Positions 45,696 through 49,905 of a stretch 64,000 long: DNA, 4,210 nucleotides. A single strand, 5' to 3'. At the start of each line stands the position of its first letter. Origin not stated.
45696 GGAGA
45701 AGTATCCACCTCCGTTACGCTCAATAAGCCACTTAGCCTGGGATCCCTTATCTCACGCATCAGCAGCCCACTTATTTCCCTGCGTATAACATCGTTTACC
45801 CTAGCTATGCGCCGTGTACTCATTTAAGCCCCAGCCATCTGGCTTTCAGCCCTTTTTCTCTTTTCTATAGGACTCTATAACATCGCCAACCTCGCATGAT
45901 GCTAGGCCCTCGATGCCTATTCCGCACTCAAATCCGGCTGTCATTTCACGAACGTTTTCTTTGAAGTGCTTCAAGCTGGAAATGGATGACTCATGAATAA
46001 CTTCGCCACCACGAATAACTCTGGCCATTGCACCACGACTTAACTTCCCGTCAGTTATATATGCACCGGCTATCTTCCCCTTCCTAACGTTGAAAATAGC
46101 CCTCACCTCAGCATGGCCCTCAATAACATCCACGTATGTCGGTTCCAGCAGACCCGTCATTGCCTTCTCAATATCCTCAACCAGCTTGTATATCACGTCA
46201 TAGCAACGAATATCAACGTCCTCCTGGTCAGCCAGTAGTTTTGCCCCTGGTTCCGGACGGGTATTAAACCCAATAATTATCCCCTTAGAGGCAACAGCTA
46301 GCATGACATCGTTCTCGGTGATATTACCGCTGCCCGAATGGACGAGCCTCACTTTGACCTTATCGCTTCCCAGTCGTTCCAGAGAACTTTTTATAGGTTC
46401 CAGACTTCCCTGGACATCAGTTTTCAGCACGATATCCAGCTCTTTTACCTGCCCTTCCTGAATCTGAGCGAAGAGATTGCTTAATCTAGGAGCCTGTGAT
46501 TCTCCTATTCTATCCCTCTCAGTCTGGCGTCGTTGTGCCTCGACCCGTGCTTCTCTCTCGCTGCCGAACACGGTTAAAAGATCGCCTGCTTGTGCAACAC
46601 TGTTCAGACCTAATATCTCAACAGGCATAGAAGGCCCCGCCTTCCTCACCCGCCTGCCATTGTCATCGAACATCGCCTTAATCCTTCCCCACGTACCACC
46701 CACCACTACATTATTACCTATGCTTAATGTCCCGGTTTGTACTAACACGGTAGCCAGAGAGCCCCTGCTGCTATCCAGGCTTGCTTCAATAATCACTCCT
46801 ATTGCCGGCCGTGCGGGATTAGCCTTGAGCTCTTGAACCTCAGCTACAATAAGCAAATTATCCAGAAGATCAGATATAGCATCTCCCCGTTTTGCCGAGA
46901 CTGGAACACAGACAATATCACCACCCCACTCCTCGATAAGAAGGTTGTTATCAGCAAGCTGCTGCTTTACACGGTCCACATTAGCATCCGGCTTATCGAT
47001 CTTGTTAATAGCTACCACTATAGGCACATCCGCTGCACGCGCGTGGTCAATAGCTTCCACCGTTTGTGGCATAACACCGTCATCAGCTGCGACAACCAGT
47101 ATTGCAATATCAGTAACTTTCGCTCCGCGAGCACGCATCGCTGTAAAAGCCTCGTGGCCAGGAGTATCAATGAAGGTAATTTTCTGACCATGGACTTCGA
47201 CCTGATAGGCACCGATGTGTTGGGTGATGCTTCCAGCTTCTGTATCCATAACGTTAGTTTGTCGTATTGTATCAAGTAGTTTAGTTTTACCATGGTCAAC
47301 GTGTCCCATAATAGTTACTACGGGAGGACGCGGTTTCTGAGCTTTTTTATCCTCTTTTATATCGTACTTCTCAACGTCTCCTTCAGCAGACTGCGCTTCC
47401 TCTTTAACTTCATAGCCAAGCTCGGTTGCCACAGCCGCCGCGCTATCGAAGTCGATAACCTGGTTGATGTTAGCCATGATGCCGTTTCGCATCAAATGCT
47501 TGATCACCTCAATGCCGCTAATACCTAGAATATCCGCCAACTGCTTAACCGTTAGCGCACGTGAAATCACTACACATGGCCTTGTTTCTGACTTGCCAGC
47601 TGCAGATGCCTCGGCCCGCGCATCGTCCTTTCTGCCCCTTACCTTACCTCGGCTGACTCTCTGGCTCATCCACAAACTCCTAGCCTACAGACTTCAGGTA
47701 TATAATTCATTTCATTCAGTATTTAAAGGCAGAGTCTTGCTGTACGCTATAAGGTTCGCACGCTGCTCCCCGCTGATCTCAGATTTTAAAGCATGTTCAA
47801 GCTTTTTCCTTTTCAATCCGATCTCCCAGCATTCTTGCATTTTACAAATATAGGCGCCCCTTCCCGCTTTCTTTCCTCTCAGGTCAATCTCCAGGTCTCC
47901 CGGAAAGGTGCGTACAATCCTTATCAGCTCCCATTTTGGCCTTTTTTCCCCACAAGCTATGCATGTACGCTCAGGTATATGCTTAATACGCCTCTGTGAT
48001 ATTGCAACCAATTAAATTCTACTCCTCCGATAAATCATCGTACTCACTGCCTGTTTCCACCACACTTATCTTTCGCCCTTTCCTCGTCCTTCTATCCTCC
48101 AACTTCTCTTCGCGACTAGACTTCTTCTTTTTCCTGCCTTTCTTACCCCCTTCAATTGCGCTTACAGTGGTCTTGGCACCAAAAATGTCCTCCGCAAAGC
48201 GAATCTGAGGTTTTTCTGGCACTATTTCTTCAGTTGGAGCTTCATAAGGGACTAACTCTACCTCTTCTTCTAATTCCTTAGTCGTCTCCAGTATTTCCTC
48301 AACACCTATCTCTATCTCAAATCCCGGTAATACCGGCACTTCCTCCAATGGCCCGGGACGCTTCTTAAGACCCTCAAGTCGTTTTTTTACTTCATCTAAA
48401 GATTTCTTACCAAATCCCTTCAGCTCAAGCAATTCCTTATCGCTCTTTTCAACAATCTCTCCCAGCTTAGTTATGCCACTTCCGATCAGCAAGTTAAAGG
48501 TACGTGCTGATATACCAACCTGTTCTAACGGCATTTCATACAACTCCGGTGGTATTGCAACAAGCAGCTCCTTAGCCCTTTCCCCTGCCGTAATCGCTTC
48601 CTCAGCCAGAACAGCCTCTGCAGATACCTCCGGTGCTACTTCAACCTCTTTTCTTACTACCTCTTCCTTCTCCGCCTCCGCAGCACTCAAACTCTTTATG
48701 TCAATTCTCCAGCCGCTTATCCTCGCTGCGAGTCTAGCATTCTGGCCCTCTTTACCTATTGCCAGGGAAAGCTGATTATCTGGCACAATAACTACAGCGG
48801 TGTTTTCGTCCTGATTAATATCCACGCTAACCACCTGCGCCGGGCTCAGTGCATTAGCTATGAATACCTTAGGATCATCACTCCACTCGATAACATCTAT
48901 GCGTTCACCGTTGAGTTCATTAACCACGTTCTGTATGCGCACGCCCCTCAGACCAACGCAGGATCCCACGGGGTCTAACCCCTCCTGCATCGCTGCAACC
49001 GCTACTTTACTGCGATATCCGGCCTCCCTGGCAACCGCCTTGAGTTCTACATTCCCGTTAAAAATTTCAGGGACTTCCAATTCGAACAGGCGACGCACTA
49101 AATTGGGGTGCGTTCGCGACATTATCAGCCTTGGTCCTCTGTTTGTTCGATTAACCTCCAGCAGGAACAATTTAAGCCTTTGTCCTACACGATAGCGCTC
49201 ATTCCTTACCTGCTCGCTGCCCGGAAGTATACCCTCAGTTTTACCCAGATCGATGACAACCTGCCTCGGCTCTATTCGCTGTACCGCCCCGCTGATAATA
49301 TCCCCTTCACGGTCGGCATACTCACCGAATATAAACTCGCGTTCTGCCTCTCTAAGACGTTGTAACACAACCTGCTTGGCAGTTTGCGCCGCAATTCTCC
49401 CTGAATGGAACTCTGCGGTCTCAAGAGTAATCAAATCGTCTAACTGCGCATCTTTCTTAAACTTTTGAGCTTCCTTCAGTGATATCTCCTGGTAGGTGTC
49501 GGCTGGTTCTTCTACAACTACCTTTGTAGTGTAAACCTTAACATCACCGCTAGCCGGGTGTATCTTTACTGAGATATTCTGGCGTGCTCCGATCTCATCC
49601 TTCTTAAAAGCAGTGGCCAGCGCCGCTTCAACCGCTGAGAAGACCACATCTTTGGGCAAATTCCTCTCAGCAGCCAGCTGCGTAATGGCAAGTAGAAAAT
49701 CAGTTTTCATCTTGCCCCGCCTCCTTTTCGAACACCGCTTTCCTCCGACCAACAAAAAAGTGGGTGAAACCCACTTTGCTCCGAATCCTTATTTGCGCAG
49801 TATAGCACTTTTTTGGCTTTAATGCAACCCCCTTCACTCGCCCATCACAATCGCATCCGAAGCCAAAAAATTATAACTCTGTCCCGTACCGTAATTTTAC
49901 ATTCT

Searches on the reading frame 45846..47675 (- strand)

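Call 11: search_protein_families(library=pfam, proteins=[window:45846-47675:-])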
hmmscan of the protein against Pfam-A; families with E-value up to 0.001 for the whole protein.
window:45846-47675:- (609 aa): 10 families
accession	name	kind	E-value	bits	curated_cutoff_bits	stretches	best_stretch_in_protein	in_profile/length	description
PF11987.13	IF-2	-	8.3e-41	139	27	1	392-503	6-117/117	Translation-initiation factor 2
PF00009.33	GTP_EFTU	-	8.2e-38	130.3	26.5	1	120-275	6-183/188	Elongation factor Tu GTP binding domain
PF22042.2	EF-G_D2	-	2.1e-28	98.7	27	1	290-369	1-83/84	Elongation factor G domain 2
PF04760.21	IF2_N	-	1.9e-11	44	25.3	1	41-89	4-53/53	Translation initiation factor IF-2, N-terminal region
PF01926.29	MMR_HSR1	-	9.6e-10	39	21.9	1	120-225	2-113/113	50S ribosome-binding GTPase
PF03144.31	GTP_EFTU_D2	-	1.9e-08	35.1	30.3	1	533-600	1-72/73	Elongation factor Tu domain 2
PF09439.16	SRPRB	-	2.6e-05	24.1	25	1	118-206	4-89/178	Signal recognition particle receptor beta subunit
PF00025.27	Arf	-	2.9e-05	24.1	22.3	1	121-274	18-170/174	ADP-ribosylation factor family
PF00071.28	Ras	-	4.6e-05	23.5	21.6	1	121-274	3-156/162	Ras family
PF08477.19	Roc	-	0.00069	20.3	27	0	120-227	2-119/119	Ras of Complex, Roc, domain of DAPkinase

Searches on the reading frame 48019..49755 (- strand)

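Call 11: search_protein_families(library=pfam, proteins=[window:48019-49755:-])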
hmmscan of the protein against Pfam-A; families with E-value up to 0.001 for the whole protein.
window:48019-49755:- (578 aa): 6 families
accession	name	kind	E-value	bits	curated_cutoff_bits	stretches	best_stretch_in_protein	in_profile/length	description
PF08529.16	NusA_N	-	3.5e-33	114.8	23.8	1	19-140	1-119/119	NusA N-terminal domain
PF13184.12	KH_5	-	1.6e-28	99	27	1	245-313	1-69/69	NusA-like KH domain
PF03118.21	RNA_pol_A_CTD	-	8.2e-15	54.7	23.8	1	405-461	10-66/67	Bacterial RNA polymerase, alpha chain C terminal domain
PF00575.29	S1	-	4.5e-09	37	22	1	149-210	3-71/74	S1 RNA binding domain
PF23095.1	KH_NusA_C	-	1e-05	25.9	34.2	1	320-359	1-40/59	Transcription termination/antitermination protein NusA, KH domain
PF14520.12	HHH_5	-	0.00085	20.2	27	0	414-460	9-55/57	Helix-hairpin-helix domain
